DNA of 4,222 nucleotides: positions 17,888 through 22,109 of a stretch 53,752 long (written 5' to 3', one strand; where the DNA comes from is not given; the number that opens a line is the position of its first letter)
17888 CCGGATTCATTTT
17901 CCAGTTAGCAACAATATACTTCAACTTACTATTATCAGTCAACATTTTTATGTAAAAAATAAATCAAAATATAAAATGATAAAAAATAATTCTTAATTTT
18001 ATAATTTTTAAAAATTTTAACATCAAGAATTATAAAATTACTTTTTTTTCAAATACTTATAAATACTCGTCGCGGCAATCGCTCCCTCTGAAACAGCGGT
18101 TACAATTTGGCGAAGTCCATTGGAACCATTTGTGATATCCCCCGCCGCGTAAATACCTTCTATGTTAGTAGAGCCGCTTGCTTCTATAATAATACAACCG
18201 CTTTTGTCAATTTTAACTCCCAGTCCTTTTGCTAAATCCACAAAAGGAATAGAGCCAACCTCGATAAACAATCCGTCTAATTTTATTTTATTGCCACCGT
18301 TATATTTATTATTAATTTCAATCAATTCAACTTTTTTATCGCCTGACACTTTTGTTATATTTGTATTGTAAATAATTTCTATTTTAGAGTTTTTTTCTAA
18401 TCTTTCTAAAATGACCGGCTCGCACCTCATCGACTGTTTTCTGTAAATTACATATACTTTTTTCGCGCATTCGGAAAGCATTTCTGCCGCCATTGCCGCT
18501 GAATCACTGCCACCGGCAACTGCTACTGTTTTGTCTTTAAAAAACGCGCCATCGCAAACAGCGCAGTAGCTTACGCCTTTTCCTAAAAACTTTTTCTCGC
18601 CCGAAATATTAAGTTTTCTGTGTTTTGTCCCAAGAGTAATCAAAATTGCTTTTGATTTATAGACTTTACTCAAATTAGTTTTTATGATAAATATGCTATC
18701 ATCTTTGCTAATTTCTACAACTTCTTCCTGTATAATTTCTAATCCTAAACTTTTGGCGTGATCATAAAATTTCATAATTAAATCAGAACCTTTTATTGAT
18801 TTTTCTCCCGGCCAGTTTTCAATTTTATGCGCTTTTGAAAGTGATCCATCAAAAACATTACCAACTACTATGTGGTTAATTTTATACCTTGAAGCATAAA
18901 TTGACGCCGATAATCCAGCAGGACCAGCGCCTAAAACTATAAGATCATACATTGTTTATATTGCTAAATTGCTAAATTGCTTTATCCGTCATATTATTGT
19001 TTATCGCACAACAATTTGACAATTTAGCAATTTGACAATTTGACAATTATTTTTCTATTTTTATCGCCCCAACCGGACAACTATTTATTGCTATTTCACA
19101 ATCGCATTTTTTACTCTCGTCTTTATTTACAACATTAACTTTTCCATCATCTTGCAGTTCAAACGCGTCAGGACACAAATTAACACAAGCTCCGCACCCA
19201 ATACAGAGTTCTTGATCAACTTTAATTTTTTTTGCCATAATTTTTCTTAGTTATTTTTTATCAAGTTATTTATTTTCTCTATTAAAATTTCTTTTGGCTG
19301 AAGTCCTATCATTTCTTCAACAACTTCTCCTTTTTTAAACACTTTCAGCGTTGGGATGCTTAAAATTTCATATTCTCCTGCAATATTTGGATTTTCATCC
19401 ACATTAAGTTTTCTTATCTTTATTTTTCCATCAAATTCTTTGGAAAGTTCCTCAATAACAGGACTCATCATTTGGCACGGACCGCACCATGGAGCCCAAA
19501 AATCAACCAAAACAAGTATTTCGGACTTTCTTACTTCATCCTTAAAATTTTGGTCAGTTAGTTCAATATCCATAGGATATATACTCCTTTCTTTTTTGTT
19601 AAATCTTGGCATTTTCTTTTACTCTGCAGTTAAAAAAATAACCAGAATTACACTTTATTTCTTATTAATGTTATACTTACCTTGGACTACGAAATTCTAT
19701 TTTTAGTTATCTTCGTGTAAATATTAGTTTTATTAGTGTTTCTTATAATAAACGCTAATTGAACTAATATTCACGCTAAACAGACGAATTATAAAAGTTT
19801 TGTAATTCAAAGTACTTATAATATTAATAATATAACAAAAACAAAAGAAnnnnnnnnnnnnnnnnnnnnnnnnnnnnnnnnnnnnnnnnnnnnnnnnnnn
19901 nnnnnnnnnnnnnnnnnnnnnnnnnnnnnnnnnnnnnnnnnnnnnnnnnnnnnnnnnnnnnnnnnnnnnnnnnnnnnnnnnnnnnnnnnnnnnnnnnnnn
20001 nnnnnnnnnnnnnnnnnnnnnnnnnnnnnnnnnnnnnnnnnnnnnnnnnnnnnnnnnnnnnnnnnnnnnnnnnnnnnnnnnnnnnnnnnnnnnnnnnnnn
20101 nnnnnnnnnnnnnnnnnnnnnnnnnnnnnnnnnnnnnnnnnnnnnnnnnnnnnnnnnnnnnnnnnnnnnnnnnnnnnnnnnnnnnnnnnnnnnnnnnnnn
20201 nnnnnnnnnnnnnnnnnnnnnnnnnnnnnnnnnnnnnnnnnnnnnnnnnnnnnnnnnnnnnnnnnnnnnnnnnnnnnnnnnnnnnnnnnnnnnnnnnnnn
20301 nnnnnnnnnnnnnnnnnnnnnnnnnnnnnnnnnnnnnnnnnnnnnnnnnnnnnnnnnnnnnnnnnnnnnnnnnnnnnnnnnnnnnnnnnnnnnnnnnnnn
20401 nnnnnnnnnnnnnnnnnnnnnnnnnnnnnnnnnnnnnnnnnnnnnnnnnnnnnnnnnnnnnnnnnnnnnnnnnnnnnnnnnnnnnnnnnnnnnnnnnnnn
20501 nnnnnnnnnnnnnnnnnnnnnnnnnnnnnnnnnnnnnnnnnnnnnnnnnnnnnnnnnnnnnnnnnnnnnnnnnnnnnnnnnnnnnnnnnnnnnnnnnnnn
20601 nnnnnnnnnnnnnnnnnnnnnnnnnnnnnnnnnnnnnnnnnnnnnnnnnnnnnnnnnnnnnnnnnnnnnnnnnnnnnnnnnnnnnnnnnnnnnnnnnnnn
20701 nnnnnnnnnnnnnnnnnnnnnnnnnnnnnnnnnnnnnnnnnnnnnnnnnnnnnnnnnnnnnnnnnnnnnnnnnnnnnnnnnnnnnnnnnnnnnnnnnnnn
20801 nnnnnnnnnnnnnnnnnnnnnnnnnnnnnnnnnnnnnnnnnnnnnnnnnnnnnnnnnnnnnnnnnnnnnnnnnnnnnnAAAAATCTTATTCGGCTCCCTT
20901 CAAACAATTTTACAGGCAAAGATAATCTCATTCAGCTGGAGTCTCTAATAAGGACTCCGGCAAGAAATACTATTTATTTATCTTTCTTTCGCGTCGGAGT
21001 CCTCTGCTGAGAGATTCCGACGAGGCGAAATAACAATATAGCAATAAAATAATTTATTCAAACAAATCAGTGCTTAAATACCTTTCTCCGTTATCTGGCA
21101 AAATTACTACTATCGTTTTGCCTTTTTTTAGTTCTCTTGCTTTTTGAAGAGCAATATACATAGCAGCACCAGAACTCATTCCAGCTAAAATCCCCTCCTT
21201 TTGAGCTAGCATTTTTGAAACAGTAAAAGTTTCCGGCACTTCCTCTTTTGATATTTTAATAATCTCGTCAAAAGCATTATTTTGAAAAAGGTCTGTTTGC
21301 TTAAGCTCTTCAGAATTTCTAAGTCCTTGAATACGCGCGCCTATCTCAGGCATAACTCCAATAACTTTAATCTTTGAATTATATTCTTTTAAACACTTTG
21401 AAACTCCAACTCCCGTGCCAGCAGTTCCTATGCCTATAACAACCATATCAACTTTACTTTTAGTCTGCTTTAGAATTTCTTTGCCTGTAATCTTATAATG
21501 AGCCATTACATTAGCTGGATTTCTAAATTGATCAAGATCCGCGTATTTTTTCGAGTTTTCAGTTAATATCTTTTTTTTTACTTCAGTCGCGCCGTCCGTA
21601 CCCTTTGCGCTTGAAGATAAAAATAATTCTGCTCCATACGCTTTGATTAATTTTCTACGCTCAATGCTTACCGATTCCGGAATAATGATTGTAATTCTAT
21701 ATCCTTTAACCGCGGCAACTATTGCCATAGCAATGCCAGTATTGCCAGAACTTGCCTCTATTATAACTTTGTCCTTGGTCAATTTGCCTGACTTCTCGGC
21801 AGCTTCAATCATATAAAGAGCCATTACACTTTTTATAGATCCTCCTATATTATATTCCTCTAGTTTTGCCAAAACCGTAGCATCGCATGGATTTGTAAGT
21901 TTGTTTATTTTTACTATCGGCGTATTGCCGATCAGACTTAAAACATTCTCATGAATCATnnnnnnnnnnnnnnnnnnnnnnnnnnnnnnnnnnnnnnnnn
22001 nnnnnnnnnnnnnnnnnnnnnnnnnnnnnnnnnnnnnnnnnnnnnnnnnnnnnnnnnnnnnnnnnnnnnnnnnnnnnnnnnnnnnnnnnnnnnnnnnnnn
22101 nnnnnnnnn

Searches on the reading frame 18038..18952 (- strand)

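Call 8: search_protein_families(library=pfam, proteins=[window:18038-18952:-], max_evalue=0.001)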
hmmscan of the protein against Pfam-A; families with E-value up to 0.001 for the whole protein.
window:18038-18952:- (304 aa): 6 families
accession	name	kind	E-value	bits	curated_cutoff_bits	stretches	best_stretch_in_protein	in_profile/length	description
PF07992.20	Pyr_redox_2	-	1.4e-41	143.2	26.1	1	2-290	1-291/291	Pyridine nucleotide-disulphide oxidoreductase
PF13738.12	Pyr_redox_3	-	3.5e-23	82.7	30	1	67-271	92-305/305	Pyridine nucleotide-disulphide oxidoreductase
PF00070.33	Pyr_redox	-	1.5e-12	48.2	22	1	143-214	2-80/82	Pyridine nucleotide-disulphide oxidoreductase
PF01134.28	GIDA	-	3.6e-07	30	22.1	0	70-121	110-162/391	Glucose inhibited division protein A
PF00890.30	FAD_binding_2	-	3.5e-05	23.6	20.4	0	3-34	1-32/414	FAD binding domain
PF03486.20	HI0933_like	-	0.0001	22.3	50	0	3-28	2-27/244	HI0933-like protein Rossmann domain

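Call 46: search_protein_families(library=ncbifam, proteins=[window:18038-18952:-], max_evalue=0.01)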
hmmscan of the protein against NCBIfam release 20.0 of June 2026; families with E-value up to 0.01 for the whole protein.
window:18038-18952:- (304 aa): 65 families (the best 25 are shown)
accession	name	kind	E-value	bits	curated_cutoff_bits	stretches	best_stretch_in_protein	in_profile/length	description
TIGR01292.1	TRX_reduct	equivalog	8.4e-99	330.2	343.45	1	2-301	1-300/300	thioredoxin-disulfide reductase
TIGR03143.1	AhpF_homolog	hypoth_equivalog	1.1e-72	245.5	687.65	1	1-303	4-310/555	putative alkyl hydroperoxide reductase F subunit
TIGR03140.1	AhpF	equivalog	4.9e-66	223.3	502.9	1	2-301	213-512/515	alkyl hydroperoxide reductase subunit F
NF007614.0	PRK10262.1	equivalog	6.2e-43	147.1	644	1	3-302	8-315/321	thioredoxin-disulfide reductase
TIGR04018.1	Bthiol_YpdA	hypoth_equivalog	5.1e-21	74.8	339.9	2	71-299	85-311/316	YpdA family putative bacillithiol disulfide reductase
TIGR02053.1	MerA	equivalog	4.7e-18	65.4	454.45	1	90-298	119-329/465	mercury(II) reductase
TIGR01350.1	lipoamide_DH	equivalog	4.2e-17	62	408.8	2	80-299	112-331/461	dihydrolipoyl dehydrogenase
NF009409.0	PRK12770.1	subfamily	8.9e-16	57.9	343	1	6-304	23-353/360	putative glutamate synthase subunit beta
TIGR03385.1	CoA_CoA_reduc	equivalog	3.3e-14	52.5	578.8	1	73-278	73-287/439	CoA-disulfide reductase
NF004776.0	PRK06116.1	equivalog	1.9e-13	50.3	480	1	95-298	127-326/450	glutathione-disulfide reductase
TIGR03315.1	Se_ygfK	equivalog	3.3e-11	41.4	835.3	1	5-299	541-837/1012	putative selenate reductase subunit YgfK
NF004943.0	PRK06292.2-1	equivalog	1.6e-10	40.4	432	1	70-298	102-329/456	dihydrolipoyl dehydrogenase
TIGR01424.1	gluta_reduc_2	equivalog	1.6e-10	40.2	606.05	1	82-298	115-324/446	glutathione-disulfide reductase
NF005883.0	PRK07845.1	equivalog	3.9e-10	39.3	479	1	181-275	223-315/466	NAD(P)H-quinone dehydrogenase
NF004945.0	PRK06292.2-3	equivalog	7.5e-10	38.3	494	1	80-298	114-326/457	dihydrolipoyl dehydrogenase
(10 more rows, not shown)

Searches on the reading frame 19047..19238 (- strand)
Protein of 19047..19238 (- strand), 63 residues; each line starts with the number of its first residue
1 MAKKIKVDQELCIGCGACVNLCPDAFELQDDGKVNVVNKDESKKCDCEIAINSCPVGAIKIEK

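Call 8: search_protein_families(library=pfam, proteins=[window:19047-19238:-], max_evalue=0.001)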
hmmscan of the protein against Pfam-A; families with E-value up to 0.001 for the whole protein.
window:19047-19238:- (63 aa): 13 families
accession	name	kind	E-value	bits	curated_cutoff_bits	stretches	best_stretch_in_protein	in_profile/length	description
PF13370.11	Fer4_13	-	3.8e-14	53.5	24.5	1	7-60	1-57/58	4Fe-4S single cluster domain of Ferredoxin I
PF13459.11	Fer4_15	-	1.6e-11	45.2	22.4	1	5-61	1-66/66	4Fe-4S single cluster domain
PF00037.32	Fer4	-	2e-10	40.4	21.1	1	5-23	1-19/24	4Fe-4S binding domain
PF12838.12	Fer4_7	-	1.3e-08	35.6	27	2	12-58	2-52/52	4Fe-4S dicluster domain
PF06902.16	Fer4_19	-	2e-07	31.4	24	1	4-61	7-61/64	Divergent 4Fe-4S mono-cluster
PF14697.11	Fer4_21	-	3e-07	30.9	35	1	6-60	2-58/59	4Fe-4S dicluster domain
PF13187.11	Fer4_9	-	3.3e-07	30.7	27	2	12-59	2-52/52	4Fe-4S dicluster domain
PF12837.12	Fer4_6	-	6e-07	29.6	25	1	4-24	1-21/24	4Fe-4S binding domain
PF12797.12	Fer4_2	-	6.9e-07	29.3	24.5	1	4-23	2-21/22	4Fe-4S binding domain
PF13237.11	Fer4_10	-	8.8e-06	26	25.5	1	4-45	1-42/53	4Fe-4S dicluster domain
PF12800.12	Fer4_4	-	1.2e-05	25.7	24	1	10-24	2-16/17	4Fe-4S binding domain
PF25160.1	LdpA_Fe-S-bd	-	2.1e-05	24.6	27.6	1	6-23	22-39/49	LdpA Fe-S cluster-binding domain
PF12798.12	Fer4_3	-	0.0008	20.5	27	0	12-23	1-12/15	4Fe-4S binding domain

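Call 46: search_protein_families(library=ncbifam, proteins=[window:19047-19238:-], max_evalue=0.01)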
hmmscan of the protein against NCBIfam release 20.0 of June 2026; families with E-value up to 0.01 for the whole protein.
window:19047-19238:- (63 aa): 60 families (the best 25 are shown)
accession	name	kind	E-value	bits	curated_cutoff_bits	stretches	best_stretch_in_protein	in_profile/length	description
NF040864.1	HgcB_ferredoxin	equivalog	1.6e-09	37.5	99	1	5-62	9-64/93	mercury methylation ferredoxin HgcB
NF045874.1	Vhu_polyferre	exception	2.9e-07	29.6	600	1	3-62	189-246/381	F420-non-reducing hydrogenase associated-polyferredoxin VhuB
NF058577.1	FdxA_fam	equivalog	6.1e-07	29.5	65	1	3-23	29-49/52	4Fe-4S ferredoxin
NF007382.0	PRK09898.1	equivalog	7e-07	29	213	1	5-61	149-200/208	ferredoxin-like protein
NF040684.1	PorD_Arch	equivalog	1.2e-06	28.5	120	1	7-62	29-82/85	pyruvate synthase subunit PorD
TIGR02179.1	PorD_KorD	subfamily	2.8e-06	27.3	60.05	1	7-62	22-75/78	2-oxoacid:acceptor oxidoreductase, delta subunit, pyruvate/2-ketoisovalerate family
NF043039.1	HgcAB_like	equivalog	3.5e-06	26.9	285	1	3-59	293-349/350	HgcAB-like fusion protein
TIGR01944.1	rnfB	subfamily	6.5e-06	25.8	68.7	1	6-62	109-163/190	RnfABCDGE type electron transport complex subunit B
NF042909.1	FMH_DH_FwdF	exception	1.8e-05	24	375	1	4-61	132-197/336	tungsten-dependent formylmethanofuran dehydrogenase subunit FwdF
TIGR02494.1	PFLE_PFLC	subfamily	2.2e-05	23.9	174.35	1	3-61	41-99/293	glycyl-radical enzyme activating protein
NF040612.1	F420_dehyd_FpoI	exception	2.6e-05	24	180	1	6-25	38-57/135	F420H2 dehydrogenase subunit FpoI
TIGR03224.1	benzo_boxA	equivalog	3e-05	23.1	459.2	1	3-60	3-57/411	benzoyl-CoA 2,3-epoxidase subunit BoxA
NF009053.0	PRK12387.1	subfamily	3.1e-05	23.8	204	1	6-61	34-92/180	formate hydrogenlyase complex iron-sulfur subunit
NF038196.1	ferrodoxin_EFR1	subfamily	4.7e-05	23.5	75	1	2-63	177-233/242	EFR1 family ferrodoxin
NF007203.0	PRK09624.1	equivalog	5.7e-05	23.3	171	1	6-61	47-100/105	pyuvate ferredoxin oxidoreductase subunit delta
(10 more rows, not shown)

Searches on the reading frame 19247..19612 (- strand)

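Call 18: search_protein_families(library=pfam, proteins=[window:19247-19612:-], max_evalue=0.0001)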
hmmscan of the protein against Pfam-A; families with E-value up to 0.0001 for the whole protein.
window:19247-19612:- (121 aa): 4 families
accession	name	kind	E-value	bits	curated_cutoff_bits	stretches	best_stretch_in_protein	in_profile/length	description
PF00085.26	Thioredoxin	-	2.4e-33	114.7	23.5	1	17-115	4-102/103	Thioredoxin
PF13098.12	Thioredoxin_2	-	1.8e-06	28.7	27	1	33-112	7-102/104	Thioredoxin-like domain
PF14595.12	Thioredoxin_9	-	3e-06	27.6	25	1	28-96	41-108/129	Thioredoxin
PF13905.12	Thioredoxin_8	-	3e-05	24.7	27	0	33-72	3-44/94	Thioredoxin-like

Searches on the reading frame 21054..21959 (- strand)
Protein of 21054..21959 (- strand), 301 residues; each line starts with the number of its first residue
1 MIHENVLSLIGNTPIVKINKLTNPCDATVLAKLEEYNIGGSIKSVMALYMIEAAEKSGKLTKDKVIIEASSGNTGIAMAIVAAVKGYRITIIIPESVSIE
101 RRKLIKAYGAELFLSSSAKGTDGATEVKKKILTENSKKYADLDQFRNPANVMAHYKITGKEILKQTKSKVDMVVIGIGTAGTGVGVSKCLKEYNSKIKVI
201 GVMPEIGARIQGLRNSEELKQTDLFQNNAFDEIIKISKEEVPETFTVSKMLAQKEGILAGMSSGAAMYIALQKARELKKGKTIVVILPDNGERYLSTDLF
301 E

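Call 19: search_protein_families(library=pfam, proteins=[window:21054-21959:-], max_evalue=0.0001)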
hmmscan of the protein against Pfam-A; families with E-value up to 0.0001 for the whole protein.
window:21054-21959:- (301 aa): 1 family
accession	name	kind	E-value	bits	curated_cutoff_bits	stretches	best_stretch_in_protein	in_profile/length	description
PF00291.31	PALP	-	3.1e-61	207.7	35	1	8-289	3-295/295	Pyridoxal-phosphate dependent enzyme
